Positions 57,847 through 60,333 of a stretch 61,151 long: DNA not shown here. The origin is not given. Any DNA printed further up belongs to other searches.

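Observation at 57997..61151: NACHT (STAND) NTPase gene apparently decapitated by an IS4-family insertion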

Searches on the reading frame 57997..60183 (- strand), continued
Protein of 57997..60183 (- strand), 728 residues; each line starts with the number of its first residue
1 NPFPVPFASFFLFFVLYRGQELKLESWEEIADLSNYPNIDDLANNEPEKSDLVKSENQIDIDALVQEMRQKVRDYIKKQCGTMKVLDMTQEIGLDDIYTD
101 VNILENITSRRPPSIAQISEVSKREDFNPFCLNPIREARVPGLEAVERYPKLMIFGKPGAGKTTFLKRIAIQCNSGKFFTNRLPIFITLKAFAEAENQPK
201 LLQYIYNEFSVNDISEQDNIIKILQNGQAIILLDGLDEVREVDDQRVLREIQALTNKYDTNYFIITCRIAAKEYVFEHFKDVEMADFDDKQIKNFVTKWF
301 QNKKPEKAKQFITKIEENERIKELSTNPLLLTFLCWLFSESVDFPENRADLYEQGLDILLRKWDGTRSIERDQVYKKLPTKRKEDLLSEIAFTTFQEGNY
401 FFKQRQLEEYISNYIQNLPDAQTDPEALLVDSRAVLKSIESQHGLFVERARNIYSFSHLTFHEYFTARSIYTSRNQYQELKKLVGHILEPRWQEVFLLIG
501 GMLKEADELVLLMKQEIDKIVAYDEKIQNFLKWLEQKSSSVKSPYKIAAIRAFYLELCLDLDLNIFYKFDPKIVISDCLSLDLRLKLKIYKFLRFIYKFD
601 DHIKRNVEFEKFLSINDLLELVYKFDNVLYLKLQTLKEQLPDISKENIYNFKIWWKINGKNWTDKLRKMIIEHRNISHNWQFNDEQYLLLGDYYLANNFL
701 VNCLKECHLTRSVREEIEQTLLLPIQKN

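Call 11: find_encoding_contigs(protein=P0002, flank=5000, max_places=3)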
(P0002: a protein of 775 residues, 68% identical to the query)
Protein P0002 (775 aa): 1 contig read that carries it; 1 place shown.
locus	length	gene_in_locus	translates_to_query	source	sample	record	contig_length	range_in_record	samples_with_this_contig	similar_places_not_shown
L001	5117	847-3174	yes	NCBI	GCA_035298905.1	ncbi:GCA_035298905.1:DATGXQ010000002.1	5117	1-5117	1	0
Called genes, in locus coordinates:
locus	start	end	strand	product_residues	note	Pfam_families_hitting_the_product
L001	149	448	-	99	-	PF20712:CyanoTRADDas_TM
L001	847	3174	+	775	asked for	PF05729:NACHT, PF20720:nSTAND3 (weak), PF22727:NCH2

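Call 24: find_related_loci(query=window:57997-60126:-, collection=genome_contigs, flank=4000)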
Query window:57997-60126:- (709 aa) in genome_contigs; peptide patterns used: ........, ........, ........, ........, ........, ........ (x = any residue, [..] = any of these).
69 stretches matched a pattern; 3 encode a relative of the query (tblastn E <= 1e-3); 3 distinct loci.
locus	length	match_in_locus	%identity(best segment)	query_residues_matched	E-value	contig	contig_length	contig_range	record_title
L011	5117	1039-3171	68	1-709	0e+0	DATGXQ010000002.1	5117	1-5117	MAG TPA_asm: Nostocaceae cyanobacterium isolate SMAG_U10613 k141_457233, whole genome shotgun sequence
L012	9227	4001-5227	31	94-502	1e-53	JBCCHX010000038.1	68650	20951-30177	MAG: Cyanobacteria bacterium P01_B01_bin.77 k141_647965_length_68650_cov_28.5302, whole genome shotgun sequence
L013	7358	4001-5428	28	42-510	1e-52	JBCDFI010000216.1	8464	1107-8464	MAG: Cyanobacteria bacterium P01_H01_bin.105 k141_2739228_length_8464_cov_63.2720, whole genome shotgun sequence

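Call 42: find_encoding_contigs(protein=P0051, flank=4000, max_places=1)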
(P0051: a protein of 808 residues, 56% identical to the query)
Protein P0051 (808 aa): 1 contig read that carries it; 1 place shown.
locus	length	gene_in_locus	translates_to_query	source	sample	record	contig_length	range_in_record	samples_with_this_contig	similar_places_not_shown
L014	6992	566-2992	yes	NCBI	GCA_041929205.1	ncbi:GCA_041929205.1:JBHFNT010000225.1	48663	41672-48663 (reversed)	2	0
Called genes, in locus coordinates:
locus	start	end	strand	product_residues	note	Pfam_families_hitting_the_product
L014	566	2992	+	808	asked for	PF20720:nSTAND3 (faint), PF05729:NACHT, PF22727:NCH2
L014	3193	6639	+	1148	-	PF00176:SNF2-rel_dom, PF00270:DEAD, PF04851:ResIII, PF00271:Helicase_C, PF13020:NOV_C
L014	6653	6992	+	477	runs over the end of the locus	PF14622:Ribonucleas_3_3, PF00636:Ribonuclease_3, PF14622:Ribonucleas_3_3, PF22935:RM44_endonuclase (weak), PF00636:Ribonuclease_3, PF05419:GUN4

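Call 43: find_encoding_contigs(protein=P0003, flank=4000, max_places=1)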
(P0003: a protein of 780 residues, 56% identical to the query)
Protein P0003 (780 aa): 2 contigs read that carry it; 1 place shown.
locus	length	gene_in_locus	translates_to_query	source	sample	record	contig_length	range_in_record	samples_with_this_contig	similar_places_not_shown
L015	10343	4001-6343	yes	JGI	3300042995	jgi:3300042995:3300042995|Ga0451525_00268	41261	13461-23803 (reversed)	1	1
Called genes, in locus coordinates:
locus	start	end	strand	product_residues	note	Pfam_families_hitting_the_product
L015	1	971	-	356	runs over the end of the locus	PF02899:Phage_int_SAM_1 (weak), PF00589:Phage_integrase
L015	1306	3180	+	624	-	PF08378:NERD (weak), PF04851:ResIII (faint), PF00580:UvrD-helicase, PF01443:Viral_helicase1 (faint), PF13361:UvrD_C, PF13087:AAA_12, PF13361:UvrD_C (weak), PF13538:UvrD_C_2 (faint)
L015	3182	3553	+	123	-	-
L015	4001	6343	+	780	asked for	PF05729:NACHT, PF22727:NCH2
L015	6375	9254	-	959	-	PF12965:DUF3854, PF19263:DUF5906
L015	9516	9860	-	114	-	-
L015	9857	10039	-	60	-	PF01402:RHH_1 (weak)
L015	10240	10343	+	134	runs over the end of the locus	-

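Call 44: find_encoding_contigs(protein=P0026, flank=4000, max_places=1)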
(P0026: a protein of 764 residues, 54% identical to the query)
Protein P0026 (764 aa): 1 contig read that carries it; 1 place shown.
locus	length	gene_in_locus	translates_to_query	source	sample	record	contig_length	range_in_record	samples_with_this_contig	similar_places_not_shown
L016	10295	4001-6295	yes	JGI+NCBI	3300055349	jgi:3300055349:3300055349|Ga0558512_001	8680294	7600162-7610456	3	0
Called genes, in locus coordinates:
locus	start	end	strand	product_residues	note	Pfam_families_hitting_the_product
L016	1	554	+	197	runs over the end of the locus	-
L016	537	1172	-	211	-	-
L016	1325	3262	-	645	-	-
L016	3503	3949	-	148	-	-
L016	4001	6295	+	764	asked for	PF13401:AAA_22 (faint), PF05729:NACHT, PF22727:NCH2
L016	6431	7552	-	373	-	PF13576:Pentapeptide_3 (faint), PF13599:Pentapeptide_4 (faint), PF25296:Decapeptide (faint), PF00805:Pentapeptide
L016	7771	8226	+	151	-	-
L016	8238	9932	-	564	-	PF05265:DUF723, PF01541:GIY-YIG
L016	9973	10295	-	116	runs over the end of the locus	PF05635:23S_rRNA_IVP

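Call 45: search_protein_families(library=ncbifam, proteins=[window:57997-60126:-, P0002], max_evalue=0.001)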
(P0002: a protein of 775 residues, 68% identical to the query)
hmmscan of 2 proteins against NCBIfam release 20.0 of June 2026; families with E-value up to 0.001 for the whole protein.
window:57997-60126:- (709 aa): 1 family
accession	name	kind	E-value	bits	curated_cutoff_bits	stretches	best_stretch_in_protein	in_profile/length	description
NF058535.1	antiphage_EruA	equivalog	1.2e-14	53.5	1000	1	205-371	65-233/1318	NACHT domain-containing antiphage protein EruA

P0002 (775 aa): 1 family
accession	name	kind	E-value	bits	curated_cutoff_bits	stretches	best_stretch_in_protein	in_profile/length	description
NF058535.1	antiphage_EruA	equivalog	4.3e-16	58.3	1000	1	238-432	37-235/1318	NACHT domain-containing antiphage protein EruA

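Call 50: list_cluster_members(proteins=[P0241, P0001, P0121])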
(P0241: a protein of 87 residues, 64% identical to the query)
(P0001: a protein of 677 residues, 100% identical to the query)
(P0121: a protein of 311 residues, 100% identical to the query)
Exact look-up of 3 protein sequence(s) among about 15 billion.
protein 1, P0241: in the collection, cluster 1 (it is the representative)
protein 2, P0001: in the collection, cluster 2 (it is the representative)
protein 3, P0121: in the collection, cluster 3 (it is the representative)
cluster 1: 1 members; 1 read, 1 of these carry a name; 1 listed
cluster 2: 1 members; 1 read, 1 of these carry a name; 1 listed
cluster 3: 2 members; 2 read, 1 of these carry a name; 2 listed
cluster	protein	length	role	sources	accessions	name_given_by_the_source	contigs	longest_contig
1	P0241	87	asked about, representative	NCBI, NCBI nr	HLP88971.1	MAG TPA: hypothetical protein VK184_10325 [Nostocaceae cyanobacterium] | hypothetical protein [Nostocaceae cyanobacterium]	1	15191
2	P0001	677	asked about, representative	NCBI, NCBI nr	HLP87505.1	MAG TPA: NACHT domain-containing NTPase [Nostocaceae cyanobacterium] | NACHT domain-containing NTPase [Nostocaceae cyanobacterium]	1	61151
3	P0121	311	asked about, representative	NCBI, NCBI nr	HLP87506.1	MAG TPA: IS4 family transposase, partial [Nostocaceae cyanobacterium] | IS4 family transposase [Nostocaceae cyanobacterium]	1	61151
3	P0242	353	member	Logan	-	-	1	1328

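Call 51: find_encoding_contigs(protein=P0242, flank=2000, max_places=5)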
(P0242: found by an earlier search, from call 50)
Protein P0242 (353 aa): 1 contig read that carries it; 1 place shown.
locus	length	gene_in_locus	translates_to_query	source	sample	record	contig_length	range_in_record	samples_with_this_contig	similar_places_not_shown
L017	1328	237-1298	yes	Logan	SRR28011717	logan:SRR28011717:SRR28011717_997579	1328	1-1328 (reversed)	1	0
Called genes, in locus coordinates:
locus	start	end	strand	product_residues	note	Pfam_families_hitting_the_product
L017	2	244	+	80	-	?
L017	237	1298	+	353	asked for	PF01609:DDE_Tnp_1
